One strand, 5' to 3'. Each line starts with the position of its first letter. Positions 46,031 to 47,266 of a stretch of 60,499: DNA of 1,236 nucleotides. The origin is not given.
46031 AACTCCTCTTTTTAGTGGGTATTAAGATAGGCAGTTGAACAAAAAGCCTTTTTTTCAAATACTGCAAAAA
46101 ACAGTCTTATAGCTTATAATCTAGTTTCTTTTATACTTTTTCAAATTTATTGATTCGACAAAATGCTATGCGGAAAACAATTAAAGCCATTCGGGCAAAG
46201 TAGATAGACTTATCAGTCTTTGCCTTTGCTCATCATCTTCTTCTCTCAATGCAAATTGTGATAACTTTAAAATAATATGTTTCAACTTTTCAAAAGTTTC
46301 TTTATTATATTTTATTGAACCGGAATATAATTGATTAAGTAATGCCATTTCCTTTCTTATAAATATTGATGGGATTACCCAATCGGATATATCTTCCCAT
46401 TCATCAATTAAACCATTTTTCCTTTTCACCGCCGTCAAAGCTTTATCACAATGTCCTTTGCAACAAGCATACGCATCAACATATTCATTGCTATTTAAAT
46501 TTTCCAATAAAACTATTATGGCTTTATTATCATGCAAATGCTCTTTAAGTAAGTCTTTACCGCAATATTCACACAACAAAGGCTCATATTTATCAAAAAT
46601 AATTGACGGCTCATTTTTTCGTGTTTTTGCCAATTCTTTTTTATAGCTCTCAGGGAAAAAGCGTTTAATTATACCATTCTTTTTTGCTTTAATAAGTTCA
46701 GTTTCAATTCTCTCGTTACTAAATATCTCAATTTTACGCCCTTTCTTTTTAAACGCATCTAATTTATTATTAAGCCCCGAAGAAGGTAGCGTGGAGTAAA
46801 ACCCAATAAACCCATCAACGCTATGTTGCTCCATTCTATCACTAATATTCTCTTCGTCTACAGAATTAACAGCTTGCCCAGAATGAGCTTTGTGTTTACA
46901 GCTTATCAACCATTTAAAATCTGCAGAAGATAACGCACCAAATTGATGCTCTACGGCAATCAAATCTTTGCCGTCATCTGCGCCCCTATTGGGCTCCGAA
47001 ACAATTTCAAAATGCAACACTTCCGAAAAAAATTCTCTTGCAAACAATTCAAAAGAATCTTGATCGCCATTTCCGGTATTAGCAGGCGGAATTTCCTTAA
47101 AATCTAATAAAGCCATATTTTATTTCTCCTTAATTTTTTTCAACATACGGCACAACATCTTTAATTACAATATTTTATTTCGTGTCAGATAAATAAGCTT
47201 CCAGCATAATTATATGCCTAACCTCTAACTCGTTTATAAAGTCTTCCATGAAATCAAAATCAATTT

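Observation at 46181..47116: Uncharacterised nuclease-plus-Cys-rich-domain protein beside a Type IIG enzyme: candidate new defence gene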

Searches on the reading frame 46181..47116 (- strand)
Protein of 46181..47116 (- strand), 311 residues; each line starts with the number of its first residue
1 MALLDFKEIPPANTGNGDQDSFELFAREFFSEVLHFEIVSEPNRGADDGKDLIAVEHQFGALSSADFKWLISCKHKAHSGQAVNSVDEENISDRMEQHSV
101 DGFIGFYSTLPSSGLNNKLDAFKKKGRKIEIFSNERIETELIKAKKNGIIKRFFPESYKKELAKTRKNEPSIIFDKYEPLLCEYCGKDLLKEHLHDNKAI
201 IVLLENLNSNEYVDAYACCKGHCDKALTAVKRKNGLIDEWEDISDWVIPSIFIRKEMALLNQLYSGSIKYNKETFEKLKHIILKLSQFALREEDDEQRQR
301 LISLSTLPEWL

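Call 3: search_protein_families(library=pfam, proteins=[window:46181-47116:-], max_evalue=1)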
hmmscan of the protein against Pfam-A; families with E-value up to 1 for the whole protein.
window:46181-47116:- (311 aa): 1 family
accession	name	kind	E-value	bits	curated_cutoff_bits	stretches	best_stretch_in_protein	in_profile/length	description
PF04471.18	Mrr_cat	-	0.011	16.3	21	1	19-90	6-65/115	Restriction endonuclease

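Call 4: search_protein_families(library=padloc, proteins=[window:46181-47116:-], max_evalue=1)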
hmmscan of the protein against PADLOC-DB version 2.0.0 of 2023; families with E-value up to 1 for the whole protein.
window:46181-47116:- (311 aa): 0 families

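Call 5: search_protein_families(library=ncbifam, proteins=[window:46181-47116:-], max_evalue=1)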
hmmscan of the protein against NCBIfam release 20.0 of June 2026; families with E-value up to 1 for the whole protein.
window:46181-47116:- (311 aa): 0 families

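Call 6: find_homologous_proteins(query=window:46181-47116:-, max_evalue=0.001)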
Query window:46181-47116:- (311 aa): 1047 proteins with E <= 0.001 among 2784 candidates; the best 120 are listed.
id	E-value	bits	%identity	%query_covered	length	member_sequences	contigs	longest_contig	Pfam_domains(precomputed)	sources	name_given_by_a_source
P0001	4.6e-206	701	100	100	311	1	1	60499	-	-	-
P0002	2.3e-167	574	80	100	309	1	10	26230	-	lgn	-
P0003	1.1e-157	542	74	100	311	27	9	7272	-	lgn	-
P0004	3.9e-156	537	73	100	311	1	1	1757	-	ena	-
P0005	5.0e-154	530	73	100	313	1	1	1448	-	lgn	-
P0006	2.0e-153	528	73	100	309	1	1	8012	-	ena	-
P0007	9.9e-150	516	72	99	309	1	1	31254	-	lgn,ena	-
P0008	2.9e-146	505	69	100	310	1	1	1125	-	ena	-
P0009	3.1e-146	505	71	99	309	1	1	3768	-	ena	-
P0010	3.1e-145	501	69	100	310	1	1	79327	-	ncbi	-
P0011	1.7e-140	486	68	99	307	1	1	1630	-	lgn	-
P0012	3.0e-139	482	67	100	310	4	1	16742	-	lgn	-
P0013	1.0e-123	431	63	99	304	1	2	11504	-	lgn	-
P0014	2.6e-113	397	59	99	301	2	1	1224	-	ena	-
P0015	3.8e-110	386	57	100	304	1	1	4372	-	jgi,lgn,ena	-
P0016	2.5e-108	380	58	100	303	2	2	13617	-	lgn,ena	-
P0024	3.4e-89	317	47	99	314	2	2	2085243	-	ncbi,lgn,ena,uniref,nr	ncbi:hypothetical protein [Succinispira mobilis]|uniref:hypothetical protein n=1 Tax=Succinispira mo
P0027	1.1e-87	312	46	100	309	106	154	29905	-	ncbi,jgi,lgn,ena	-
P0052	1.2e-83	299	46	100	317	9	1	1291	PF04471.19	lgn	-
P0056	2.6e-82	295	46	100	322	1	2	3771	PF04471.19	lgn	-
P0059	2.4e-81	292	47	100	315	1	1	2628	PF04471.19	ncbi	-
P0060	4.3e-81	291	45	100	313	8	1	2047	PF04471.19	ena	-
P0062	6.5e-81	290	47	100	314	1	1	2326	PF04471.19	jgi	jgi:hypothetical protein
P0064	3.3e-80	288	46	100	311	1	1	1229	PF04471.19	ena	-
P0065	5.7e-80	287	47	100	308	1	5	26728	PF04471.19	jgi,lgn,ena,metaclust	metaclust:\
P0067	3.2e-79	285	46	99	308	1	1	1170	PF04471.19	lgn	-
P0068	4.5e-79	284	44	100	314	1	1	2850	PF04471.19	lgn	-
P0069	6.0e-79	284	45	100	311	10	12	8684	PF04471.19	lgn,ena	-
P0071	7.9e-79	283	46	99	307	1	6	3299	PF04471.19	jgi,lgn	jgi:hypothetical protein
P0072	1.1e-78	283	44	100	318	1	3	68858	PF04471.19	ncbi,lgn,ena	-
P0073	1.4e-78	283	45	100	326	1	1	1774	PF04471.19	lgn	-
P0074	1.5e-78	282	46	100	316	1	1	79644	PF04471.19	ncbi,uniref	ncbi:restriction endonuclease [Neobacillus sp. BF23-41]|uniref:restriction endonuclease n=1 Tax=Neob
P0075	1.6e-78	282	46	100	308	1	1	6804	PF04471.19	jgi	jgi:hypothetical protein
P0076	2.0e-78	282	47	100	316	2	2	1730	PF04471.19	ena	-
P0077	2.1e-78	282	47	100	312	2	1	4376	PF04471.19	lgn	-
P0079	2.6e-78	282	45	100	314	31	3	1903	PF04471.19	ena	-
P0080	2.8e-78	282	45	100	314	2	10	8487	PF04471.19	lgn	-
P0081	3.6e-78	281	46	100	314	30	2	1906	PF04471.19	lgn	-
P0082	3.7e-78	281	44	100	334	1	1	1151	PF04471.19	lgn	-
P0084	4.6e-78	281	45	100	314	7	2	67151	PF04471.19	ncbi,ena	-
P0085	5.2e-78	281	45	100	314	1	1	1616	PF04471.19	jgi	jgi:hypothetical protein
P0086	7.2e-78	280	44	100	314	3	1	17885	PF04471.19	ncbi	-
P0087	1.1e-77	280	46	100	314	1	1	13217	PF04471.19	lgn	-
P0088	1.1e-77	280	44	100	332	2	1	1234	PF04471.19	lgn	-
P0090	1.7e-77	279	44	100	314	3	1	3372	PF04471.19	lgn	-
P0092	2.5e-77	278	43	100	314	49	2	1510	PF04471.19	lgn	-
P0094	2.8e-77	278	47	96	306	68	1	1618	PF04471.19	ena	-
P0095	3.2e-77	278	44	100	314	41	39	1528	PF04471.19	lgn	-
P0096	3.9e-77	278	43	100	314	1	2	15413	PF04471.19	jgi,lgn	jgi:hypothetical protein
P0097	4.0e-77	278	45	100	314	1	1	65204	PF04471.19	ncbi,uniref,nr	ncbi:restriction endonuclease [Clostridium sp. CF012]|uniref:restriction endonuclease n=1 Tax=Clostr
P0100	6.0e-77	277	45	100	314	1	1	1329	PF04471.19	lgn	-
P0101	6.3e-77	277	44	100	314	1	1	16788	PF04471.19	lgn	-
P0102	8.3e-77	277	44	100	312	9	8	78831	-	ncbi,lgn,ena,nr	ncbi:restriction endonuclease [Clostridium perfringens]|nr:restriction endonuclease [Clostridium per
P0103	1.1e-76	276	44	100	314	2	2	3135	PF04471.19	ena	-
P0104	1.3e-76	276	45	94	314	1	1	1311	PF04471.19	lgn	-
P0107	1.7e-76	276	46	98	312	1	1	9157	PF04471.19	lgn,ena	-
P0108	1.7e-76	276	45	100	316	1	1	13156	PF04471.19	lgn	-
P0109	2.0e-76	275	46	100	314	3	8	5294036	PF04471.19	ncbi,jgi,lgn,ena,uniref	ncbi:restriction endonuclease [Methylocaldum gracile]|jgi:hypothetical protein|uniref:restriction en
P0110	2.2e-76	275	45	100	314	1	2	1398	PF04471.19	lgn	-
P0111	2.6e-76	275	42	100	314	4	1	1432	PF04471.19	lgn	-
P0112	4.2e-76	274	45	100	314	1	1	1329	PF04471.19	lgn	-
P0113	9.1e-76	273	46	100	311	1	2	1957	PF04471.19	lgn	-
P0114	9.8e-76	273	44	100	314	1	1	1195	PF04471.19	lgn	-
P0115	1.0e-75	273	46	100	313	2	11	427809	PF04471.19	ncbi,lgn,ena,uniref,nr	ncbi:restriction endonuclease [Clostridium butyricum]|uniref:restriction endonuclease n=1 Tax=Clostr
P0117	2.9e-75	272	45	100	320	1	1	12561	PF04471.19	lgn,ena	-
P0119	3.3e-75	271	44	100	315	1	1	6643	PF04471.19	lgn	-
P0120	3.3e-75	271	44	100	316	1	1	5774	PF04471.19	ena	-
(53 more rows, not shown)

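Call 7: search_solved_structures(query=window:46181-47116:-, max_evalue=10, show_alignments=2)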
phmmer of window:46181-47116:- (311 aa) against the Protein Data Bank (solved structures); distinct sequences matched with E-value up to 10: 1.
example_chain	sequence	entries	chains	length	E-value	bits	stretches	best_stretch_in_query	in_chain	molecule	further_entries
3tdg_A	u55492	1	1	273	0.19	14.4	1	139-210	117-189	Putative uncharacterized protein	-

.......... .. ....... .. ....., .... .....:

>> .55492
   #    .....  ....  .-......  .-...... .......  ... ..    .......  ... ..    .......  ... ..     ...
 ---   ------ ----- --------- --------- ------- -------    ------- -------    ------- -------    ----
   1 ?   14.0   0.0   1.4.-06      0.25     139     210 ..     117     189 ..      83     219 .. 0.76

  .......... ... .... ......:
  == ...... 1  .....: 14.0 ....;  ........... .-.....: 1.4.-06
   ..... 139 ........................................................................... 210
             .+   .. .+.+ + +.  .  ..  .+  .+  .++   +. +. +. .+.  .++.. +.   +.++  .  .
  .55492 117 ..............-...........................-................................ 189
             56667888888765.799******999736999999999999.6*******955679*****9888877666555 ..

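Call 8: search_protein_families(library=phrogs, proteins=[window:46181-47116:-], max_evalue=1)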
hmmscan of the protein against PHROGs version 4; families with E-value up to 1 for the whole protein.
window:46181-47116:- (311 aa): 3 families
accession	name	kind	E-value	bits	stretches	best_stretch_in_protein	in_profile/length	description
phrog_26494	-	unknown function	0.12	13.2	1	82-138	41-97/254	-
phrog_244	-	DNA, RNA and nucleotide metabolism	0.2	12.9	1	21-95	14-72/186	RusA-like Holliday junction resolvase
phrog_33871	-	unknown function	0.73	10.7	1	263-305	24-66/154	-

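Call 12: find_related_loci(query=A1, collection=genome_contigs, flank=10000)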
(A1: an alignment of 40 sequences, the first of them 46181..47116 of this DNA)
Query A1 (311 aa) in genome_contigs; peptide patterns used: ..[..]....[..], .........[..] (x = any residue, [..] = any of these).
236 stretches matched a pattern; 165 encode a relative of the query (tblastn E <= 1e-3); the best 80 are kept; 80 distinct loci.
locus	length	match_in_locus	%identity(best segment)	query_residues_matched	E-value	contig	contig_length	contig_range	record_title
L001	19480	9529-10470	43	1-311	4e-85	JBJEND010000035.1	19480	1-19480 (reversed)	MAG: Butyrivibrio sp. isolate LOHA29_bin.045 NODE_1321_length_19480_cov_6.730399, whole genome shotgun sequence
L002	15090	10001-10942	45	1-311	1e-84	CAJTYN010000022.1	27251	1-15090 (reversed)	MAG TPA_asm: uncultured Lachnospiraceae bacterium isolate MGBC119725 genome assembly, contig: MGBC119725.22, whole genom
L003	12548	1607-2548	45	1-311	6e-84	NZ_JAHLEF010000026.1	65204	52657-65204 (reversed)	Clostridium sp. CF012 contig00026, whole genome shotgun sequence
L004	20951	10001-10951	44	1-311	7e-83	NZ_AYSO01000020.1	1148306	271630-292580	Clostridium argentinense CDC 2741 U732.Contig252, whole genome shotgun sequence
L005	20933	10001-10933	73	1-311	2e-161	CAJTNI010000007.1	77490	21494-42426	MAG TPA_asm: uncultured Christensenella sp. isolate MGBC105483 genome assembly, contig: MGBC105483.7, whole genome shotg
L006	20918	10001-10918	44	1-308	1e-80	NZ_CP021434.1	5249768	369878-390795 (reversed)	Tumebacillus avium strain AR23208 chromosome, complete genome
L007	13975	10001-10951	43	1-311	3e-79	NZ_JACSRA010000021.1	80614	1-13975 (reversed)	Clostridium cibarium strain Sa3CVN1 NODE_21_length_80614_cov_37.503247, whole genome shotgun sequence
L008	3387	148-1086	44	1-311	4e-79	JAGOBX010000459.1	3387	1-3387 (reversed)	Candidatus Dependentiae bacterium isolate Go_SlDig_bin_425 Go_SlDig_106345_length_3387_cov_5.585890, whole genome shotgu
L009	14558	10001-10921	44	1-311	2e-78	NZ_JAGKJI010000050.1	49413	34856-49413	Bradyrhizobium cenepequi strain CNPSo 4026 scaffold_49, whole genome shotgun sequence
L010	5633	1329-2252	42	1-311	1e-78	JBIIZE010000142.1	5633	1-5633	MAG: Burkholderiales bacterium isolate ME2005-11-08_3300042400_group2_bin9 Rohwer_bin2381_scaffold_4201_c2, whole genome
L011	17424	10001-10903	45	1-301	2e-77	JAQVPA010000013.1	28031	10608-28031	MAG: Candidatus Margulisiibacteriota bacterium isolate STF1_193 NODE_3735_length_28031_cov_3.523581_Sandtown_F1, whole g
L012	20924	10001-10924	43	1-311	1e-77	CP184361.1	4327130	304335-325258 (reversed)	Pseudomonas sp. P3C3 chromosome, complete genome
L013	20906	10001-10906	45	1-308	3e-77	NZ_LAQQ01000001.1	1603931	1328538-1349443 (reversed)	Paenibacillus dauci strain H9 Scaffold1_1, whole genome shotgun sequence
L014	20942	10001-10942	42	1-311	2e-76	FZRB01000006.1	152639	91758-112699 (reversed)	Lachnospiraceae bacterium strain LC2019 genome assembly, contig: Ga0066877_106, whole genome shotgun sequence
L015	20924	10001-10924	43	1-311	2e-76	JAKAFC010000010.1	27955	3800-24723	MAG: Proteobacteria bacterium isolate WY1.bin70 NODE_2426_length_27955_cov_2.319750, whole genome shotgun sequence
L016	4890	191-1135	43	1-309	3e-75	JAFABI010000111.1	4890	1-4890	MAG: Bacillota bacterium isolate OH_SBB_121 k127_423964, whole genome shotgun sequence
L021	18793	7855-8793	43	3-311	1e-73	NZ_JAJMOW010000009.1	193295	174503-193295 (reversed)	Chryseobacterium sp. LC2016-27 Chryseo_sp._LC2016-27_LCCC1652_contig_9, whole genome shotgun sequence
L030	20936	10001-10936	40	1-311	5e-70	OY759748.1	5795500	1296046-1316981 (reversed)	MAG: uncultured Desulfobacter sp. isolate d0620cd2-44ed-4ad5-9930-dc425a2a51ce genome assembly, chromosome: 1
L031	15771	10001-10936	41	1-311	1e-69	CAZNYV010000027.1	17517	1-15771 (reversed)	MAG TPA_asm: uncultured Campylobacteraceae bacterium isolate binchicken_co221_23 genome assembly, contig: NODE_132_lengt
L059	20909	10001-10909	39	3-307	7e-63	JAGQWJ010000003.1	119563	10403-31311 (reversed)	MAG: Ignavibacteriae bacterium isolate HKST-UBA125 NODE_3_length_119563_cov_6.980876, whole genome shotgun sequence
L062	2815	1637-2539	39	1-304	2e-62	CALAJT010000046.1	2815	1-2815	MAG: uncultured Rubritalea sp. isolate H3_Bin_Bin_0_1_1 genome assembly, contig: c_000002716406, whole genome shotgun se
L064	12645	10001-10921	37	1-311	5e-61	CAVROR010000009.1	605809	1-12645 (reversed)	MAG: uncultured Gammaproteobacteria bacterium isolate MFD03066.bin.2.187 genome assembly, contig: contig_39764, whole ge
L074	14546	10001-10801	39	35-300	1e-56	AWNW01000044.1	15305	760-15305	Candidatus Hydrogenedens terephthalaticus JGI OTU-1 NKB19COM1_contig_43_0.44, whole genome shotgun sequence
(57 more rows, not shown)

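Call 17: predict_structure(alignment_id=A1)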
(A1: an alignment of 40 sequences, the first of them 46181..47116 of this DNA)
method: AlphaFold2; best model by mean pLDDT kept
length: 311 residues; sequences in the alignment: 40
mean_pLDDT: 87.7   pTM: 0.56
mean pLDDT of the five models: 87.7, 85.6, 83.9, 83.5, 82.4
residues with pLDDT >= 90: 188; 70-90: 97; 50-70: 24; < 50: 2
segments of 3 or more residues with pLDDT < 50: none
pLDDT, mean of each block of 10 residues (from residue 1): 85 67 92 92 60 90 90 91 90 90 95 94 92 94 88 89 66 84 95 86 93 96 93 90 91 92 90 94 91 78 82 66
secondary structure, 60 per line:
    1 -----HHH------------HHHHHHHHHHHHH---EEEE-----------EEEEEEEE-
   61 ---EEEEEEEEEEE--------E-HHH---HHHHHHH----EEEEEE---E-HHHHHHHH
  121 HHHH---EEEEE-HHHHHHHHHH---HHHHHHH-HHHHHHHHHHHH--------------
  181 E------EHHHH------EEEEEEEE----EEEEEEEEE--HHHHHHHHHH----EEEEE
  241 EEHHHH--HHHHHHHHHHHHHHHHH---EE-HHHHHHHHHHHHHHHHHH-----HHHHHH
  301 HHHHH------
elements in order: H21-33 E37-40 E52-59 E64-74 H91-97 E102-107 H113-124 E128-132 H134-143 H147-153 H155-166 H189-192 E199-206 E211-219 H222-231 E236-242 H243-246 H249-265 H272-289 H295-305

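Call 19: search_protein_representatives(protein=window:46181-47116:-)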
Query: 311 residues. Proteins with E-value up to 0.001 (for the whole library): 1007; up to 1e-10: 637; up to 1e-30: 225. The best 150 are listed.
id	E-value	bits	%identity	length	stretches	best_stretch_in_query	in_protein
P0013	3.2e-124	430.7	64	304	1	1-308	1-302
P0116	5.1e-76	272.5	45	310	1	4-303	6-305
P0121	8.2e-75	268.5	46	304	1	3-308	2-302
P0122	1.7e-74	267.5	45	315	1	1-309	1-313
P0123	3.1e-73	263.3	46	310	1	3-311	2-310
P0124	9.8e-72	258.4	45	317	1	4-308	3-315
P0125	3.3e-68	246.8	44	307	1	1-303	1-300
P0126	2.5e-67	244.0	45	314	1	3-301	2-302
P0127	3.3e-67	243.5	44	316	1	1-308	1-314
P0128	5.9e-67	242.7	44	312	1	3-304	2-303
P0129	5.0e-66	239.7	43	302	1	3-300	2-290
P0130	1.7e-65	237.9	43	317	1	1-310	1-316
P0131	7.7e-65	235.8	41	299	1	4-308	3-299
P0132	1.2e-63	231.8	45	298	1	1-311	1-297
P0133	3.5e-63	230.3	43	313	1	1-307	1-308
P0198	3.7e-43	164.6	50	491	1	1-165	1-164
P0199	1.5e-42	162.6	48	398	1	2-182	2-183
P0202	3.8e-42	161.3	57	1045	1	2-160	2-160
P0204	3.2e-41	158.2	48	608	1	2-180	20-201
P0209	1.8e-40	155.8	50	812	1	3-178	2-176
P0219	2.0e-39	152.3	45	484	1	2-191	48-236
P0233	7.3e-38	147.2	51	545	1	2-163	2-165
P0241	3.2e-37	145.1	47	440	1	1-187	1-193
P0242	3.3e-37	145.0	49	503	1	2-161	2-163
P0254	4.2e-36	141.4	49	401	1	1-158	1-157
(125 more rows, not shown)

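Call 20: search_protein_families(library=pfam, proteins=[P0202, P0209, P0204, P0233, P0242, P0198, P0219, P0241, P0199, P0254], max_evalue=0.01)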
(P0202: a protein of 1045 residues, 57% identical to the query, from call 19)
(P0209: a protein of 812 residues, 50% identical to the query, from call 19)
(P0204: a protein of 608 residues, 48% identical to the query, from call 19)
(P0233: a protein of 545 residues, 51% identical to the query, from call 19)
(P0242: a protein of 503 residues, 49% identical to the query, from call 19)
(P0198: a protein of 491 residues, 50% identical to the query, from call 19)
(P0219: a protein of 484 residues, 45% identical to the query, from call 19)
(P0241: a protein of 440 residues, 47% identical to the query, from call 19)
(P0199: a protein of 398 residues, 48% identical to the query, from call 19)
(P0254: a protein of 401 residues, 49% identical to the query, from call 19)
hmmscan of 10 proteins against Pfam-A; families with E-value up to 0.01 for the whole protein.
P0202 (1045 aa): 3 families
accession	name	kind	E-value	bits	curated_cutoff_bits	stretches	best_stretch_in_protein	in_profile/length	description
PF20720.3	nSTAND3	-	0.0012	19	27.2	1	224-272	15-61/155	Novel STAND NTPase 3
PF24883.2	NPHP3_N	-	0.0014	19.3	24.8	1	215-260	11-56/164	Nephrocystin 3, N-terminal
PF04471.18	Mrr_cat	-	0.0025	18.4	21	1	19-78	6-59/115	Restriction endonuclease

P0209 (812 aa): 1 family
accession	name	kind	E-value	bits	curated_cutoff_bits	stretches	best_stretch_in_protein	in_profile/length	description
PF04471.18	Mrr_cat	-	0.00054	20.5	21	1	18-77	6-60/115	Restriction endonuclease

P0204 (608 aa): 1 family
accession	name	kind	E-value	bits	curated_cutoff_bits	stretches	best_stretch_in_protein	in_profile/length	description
PF04471.18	Mrr_cat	-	1.5e-05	25.6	21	1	38-118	7-79/115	Restriction endonuclease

P0233 (545 aa): 0 families

P0242 (503 aa): 1 family
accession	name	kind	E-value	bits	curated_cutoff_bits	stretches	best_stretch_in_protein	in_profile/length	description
PF04471.18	Mrr_cat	-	0.0058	17.2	21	0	20-78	7-60/115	Restriction endonuclease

P0198 (491 aa): 3 families
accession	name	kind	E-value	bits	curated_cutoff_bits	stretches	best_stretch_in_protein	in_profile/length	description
PF04471.18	Mrr_cat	-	3.9e-06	27.4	21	1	20-76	7-58/115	Restriction endonuclease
PF13424.12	TPR_12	-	2.5e-05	24.8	30.1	0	385-413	5-33/77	Tetratricopeptide repeat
PF13176.12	TPR_7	-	0.0094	16.4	27.9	0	387-413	3-29/36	Tetratricopeptide repeat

P0219 (484 aa): 0 families

P0241 (440 aa): 1 family
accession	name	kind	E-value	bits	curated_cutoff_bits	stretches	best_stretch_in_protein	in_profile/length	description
PF04471.18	Mrr_cat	-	1e-05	26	21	1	22-103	6-79/115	Restriction endonuclease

P0199 (398 aa): 1 family
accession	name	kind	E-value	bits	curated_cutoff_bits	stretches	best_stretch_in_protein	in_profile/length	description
PF04471.18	Mrr_cat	-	0.00055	20.5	21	1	19-99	6-78/115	Restriction endonuclease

P0254 (401 aa): 1 family
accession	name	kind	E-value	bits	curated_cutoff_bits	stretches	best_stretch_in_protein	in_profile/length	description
PF04471.18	Mrr_cat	-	1.3e-07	32.1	21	1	18-85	5-64/115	Restriction endonuclease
